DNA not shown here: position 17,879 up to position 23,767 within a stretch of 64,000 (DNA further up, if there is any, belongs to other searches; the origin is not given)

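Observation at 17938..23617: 1.85k-aa single-gene helicase-nuclease (DUF4011 / Upf1-like SF1 helicase / REase fold / DUF3320) abutting tRNA-Asn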

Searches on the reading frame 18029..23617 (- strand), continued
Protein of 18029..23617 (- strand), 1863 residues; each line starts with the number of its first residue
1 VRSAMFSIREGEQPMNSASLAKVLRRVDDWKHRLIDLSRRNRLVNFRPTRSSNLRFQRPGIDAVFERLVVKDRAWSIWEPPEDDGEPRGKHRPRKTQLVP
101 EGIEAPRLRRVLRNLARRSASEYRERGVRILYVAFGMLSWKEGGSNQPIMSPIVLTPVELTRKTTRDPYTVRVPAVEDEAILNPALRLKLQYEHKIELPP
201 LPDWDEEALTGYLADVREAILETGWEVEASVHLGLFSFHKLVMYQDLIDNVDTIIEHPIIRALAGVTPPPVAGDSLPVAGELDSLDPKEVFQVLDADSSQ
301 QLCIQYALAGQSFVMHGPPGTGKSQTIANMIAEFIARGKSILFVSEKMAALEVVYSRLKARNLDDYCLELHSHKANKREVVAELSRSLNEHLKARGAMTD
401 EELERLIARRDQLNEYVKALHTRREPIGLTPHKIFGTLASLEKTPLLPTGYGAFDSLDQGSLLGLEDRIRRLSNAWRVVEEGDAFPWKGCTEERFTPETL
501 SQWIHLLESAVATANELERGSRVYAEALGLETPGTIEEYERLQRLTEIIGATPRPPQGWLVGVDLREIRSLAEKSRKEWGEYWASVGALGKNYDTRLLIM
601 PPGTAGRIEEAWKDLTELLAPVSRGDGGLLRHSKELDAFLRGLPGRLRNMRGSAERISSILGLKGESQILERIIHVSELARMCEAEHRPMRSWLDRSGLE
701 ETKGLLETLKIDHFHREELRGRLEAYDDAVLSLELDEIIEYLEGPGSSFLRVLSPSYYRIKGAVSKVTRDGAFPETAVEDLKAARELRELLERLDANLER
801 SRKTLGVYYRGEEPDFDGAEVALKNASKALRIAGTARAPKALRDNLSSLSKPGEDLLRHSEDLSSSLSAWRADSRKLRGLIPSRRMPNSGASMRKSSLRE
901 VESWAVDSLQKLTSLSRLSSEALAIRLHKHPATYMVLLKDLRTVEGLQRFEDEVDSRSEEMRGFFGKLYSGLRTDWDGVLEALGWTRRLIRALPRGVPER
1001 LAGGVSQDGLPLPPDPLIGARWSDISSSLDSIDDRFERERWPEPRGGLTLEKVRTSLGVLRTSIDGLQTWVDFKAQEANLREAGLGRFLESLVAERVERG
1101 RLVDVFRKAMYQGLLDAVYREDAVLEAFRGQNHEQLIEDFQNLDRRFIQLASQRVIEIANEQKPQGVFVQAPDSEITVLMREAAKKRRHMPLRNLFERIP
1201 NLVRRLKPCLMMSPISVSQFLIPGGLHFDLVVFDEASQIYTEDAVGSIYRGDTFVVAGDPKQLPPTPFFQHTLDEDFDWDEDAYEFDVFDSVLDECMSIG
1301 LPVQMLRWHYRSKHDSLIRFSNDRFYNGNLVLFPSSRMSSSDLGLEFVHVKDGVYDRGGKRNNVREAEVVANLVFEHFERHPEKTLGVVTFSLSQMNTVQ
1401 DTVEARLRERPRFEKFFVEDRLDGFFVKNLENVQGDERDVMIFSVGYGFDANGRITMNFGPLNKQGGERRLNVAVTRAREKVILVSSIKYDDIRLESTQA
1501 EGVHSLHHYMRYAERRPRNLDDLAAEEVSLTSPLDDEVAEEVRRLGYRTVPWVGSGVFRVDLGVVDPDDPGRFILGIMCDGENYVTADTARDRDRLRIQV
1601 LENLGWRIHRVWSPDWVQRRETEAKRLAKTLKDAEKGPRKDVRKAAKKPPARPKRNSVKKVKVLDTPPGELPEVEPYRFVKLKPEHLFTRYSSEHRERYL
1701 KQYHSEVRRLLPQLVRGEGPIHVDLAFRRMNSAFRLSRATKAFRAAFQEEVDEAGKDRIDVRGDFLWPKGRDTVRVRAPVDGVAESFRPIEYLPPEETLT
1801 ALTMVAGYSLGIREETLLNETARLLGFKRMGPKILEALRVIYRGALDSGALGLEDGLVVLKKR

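Call 29: find_encoding_contigs(protein=P0077, flank=10000, max_places=1)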
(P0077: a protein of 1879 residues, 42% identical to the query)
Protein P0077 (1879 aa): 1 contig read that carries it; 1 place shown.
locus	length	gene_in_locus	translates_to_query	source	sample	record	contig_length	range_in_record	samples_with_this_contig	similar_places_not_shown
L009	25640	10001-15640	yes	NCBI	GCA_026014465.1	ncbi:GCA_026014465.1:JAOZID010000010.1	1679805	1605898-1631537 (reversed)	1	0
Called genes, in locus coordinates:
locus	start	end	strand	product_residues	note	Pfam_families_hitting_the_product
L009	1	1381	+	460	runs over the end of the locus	PF02878:PGM_PMM_I, PF02879:PGM_PMM_II, PF02880:PGM_PMM_III, PF00408:PGM_PMM_IV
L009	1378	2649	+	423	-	PF00483:NTP_transferase, PF01128:IspD (weak), PF12804:NTP_transf_3, PF24894:Hexapep_GlmU (faint), PF25084:LbH_EIF2B, PF25087:GMPPB_C, PF00132:Hexapep (weak)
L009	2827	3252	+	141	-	PF14894:Lsm_C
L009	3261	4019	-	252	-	PF09754:PAC2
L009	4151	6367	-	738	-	PF00009:GTP_EFTU, PF22042:EF-G_D2, PF03144:GTP_EFTU_D2, PF14492:EFG_III, PF03764:EFG_IV, PF00679:EFG_C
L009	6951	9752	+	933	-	PF00690:Cation_ATPase_N, PF00122:E1-E2_ATPase, PF13246:Cation_ATPase, PF00702:Hydrolase, PF00689:Cation_ATPase_C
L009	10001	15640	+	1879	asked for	PF13195:DUF4011, PF13086:AAA_11, PF13245:AAA_19 (faint), PF13086:AAA_11 (weak), PF13087:AAA_12, PF18741:MTES_1575, PF11784:DUF3320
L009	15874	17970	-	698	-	PF05531:NPV_P10 (faint)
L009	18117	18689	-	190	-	-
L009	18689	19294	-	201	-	-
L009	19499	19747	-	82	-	-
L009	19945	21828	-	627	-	PF17297:PEPCK_N, PF00821:PEPCK_GTP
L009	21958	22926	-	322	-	PF00152:tRNA-synt_2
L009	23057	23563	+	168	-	PF01047:MarR (weak), PF13404:HTH_AsnC-type (weak), PF13412:HTH_24, PF01037:AsnC_trans_reg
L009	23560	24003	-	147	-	PF01638:HxlR, PF13601:HTH_34 (weak)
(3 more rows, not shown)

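Call 33: search_solved_structures(query=window:18029-23575:-, max_evalue=0.001)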
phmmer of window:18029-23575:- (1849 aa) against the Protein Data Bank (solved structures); distinct sequences matched with E-value up to 0.001: 6.
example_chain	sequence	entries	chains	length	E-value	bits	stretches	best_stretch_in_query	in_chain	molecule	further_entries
4b3f_X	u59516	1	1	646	2.7e-08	34.8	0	276-344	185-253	DNA-BINDING PROTEIN SMUBP-2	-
4b3g_A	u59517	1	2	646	2.7e-08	34.8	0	276-344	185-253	DNA-BINDING PROTEIN SMUBP-2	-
5mzn_A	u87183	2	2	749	1.6e-06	28.9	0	1204-1468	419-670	Helicase SEN1,Helicase SEN1 | Helicase SEN1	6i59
8ram_O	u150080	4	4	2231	2.5e-05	25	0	1203-1468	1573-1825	Helicase SEN1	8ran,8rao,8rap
8ftm_A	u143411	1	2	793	0.00011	22.9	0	1143-1469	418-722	5'-3' RNA helicase-like protein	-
8fth_A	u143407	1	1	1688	0.00087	19.9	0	1195-1468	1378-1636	5'-3' RNA helicase-like protein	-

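Call 35: find_related_loci(query=window:18029-23575:-, collection=genome_contigs, flank=8000)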
Query window:18029-23575:- (1849 aa) in genome_contigs; peptide patterns used: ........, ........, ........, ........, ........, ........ (x = any residue, [..] = any of these).
94 stretches matched a pattern; 16 encode a relative of the query (tblastn E <= 1e-3); 16 distinct loci.
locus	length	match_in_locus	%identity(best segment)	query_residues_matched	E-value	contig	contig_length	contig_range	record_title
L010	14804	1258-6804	92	1-1849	0e+0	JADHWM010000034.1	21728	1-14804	MAG: Candidatus Bathyarchaeota archaeon isolate BS750m-G27 BS-750m-C3529, whole genome shotgun sequence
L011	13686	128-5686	64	1-1846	0e+0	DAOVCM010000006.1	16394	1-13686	MAG TPA_asm: Candidatus Bathyarchaeota archaeon isolate CSMAG_1031 CSMAG_1031_k141_3976617_length_16394_cov_13.4850, who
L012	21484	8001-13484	63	1-1827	0e+0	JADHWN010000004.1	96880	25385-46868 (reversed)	MAG: Candidatus Bathyarchaeota archaeon isolate BS750m-G28 BS-750m-C76, whole genome shotgun sequence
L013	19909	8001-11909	68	1-1299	0e+0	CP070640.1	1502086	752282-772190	MAG: Candidatus Bathyarchaeota archaeon isolate bin91 chromosome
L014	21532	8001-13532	52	1-1845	0e+0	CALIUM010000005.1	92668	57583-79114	MAG: uncultured archaeon isolate S1_Bin_MAXBIN__147_sub_1 genome assembly, contig: c_000001175753, whole genome shotgun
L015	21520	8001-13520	50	9-1849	0e+0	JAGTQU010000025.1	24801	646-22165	MAG: Candidatus Bathyarchaeota archaeon isolate QZM_B1_bin_55 QZM_B1_bin_55_scaffold_1883_curated, whole genome shotgun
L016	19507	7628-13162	51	4-1848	0e+0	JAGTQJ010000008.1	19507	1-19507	MAG: Candidatus Bathyarchaeota archaeon isolate QZM_A1_bin_46 QZM_A1_bin_46_scaffold_1548_curated, whole genome shotgun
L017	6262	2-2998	65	828-1827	0e+0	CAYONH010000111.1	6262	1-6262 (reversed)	MAG TPA_asm: uncultured Candidatus Bathyarchaeia archaeon isolate SRP068000_co4_41 genome assembly, contig: NODE_24018_l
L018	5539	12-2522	66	1011-1845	0e+0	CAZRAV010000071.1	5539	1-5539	MAG TPA_asm: uncultured Candidatus Bathyarchaeia archaeon isolate SRP239594_co1_175 genome assembly, contig: NODE_10577_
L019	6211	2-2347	70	1063-1846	0e+0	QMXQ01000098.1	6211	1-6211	MAG: Candidatus Bathyarchaeota archaeon isolate B46_G15 B46_Guay15_scaffold_05059, whole genome shotgun sequence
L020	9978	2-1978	77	1185-1845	0e+0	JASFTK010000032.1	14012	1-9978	MAG: Candidatus Bathyarchaeota archaeon isolate D1103U20metaG_Bin_439 D1103U20metaG_FD_scaffold_1130_c1, whole genome sh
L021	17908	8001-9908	78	1210-1849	0e+0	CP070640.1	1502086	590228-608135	MAG: Candidatus Bathyarchaeota archaeon isolate bin91 chromosome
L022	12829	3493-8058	33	13-1849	1e-136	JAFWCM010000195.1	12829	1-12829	MAG: Solobacterium sp. isolate RGIG5614 Sheep_Duodenum-2__c167222, whole genome shotgun sequence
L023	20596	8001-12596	33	16-1820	5e-131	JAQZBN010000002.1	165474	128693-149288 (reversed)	MAG: Herbinix sp. isolate L_E1_T20_C_bin.107 scaffold_107, whole genome shotgun sequence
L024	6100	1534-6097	39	16-1815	2e-116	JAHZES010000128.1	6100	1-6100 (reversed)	MAG: Clostridiales bacterium isolate HRGM_Genome_2761 HRGM_Genome_2761_128, whole genome shotgun sequence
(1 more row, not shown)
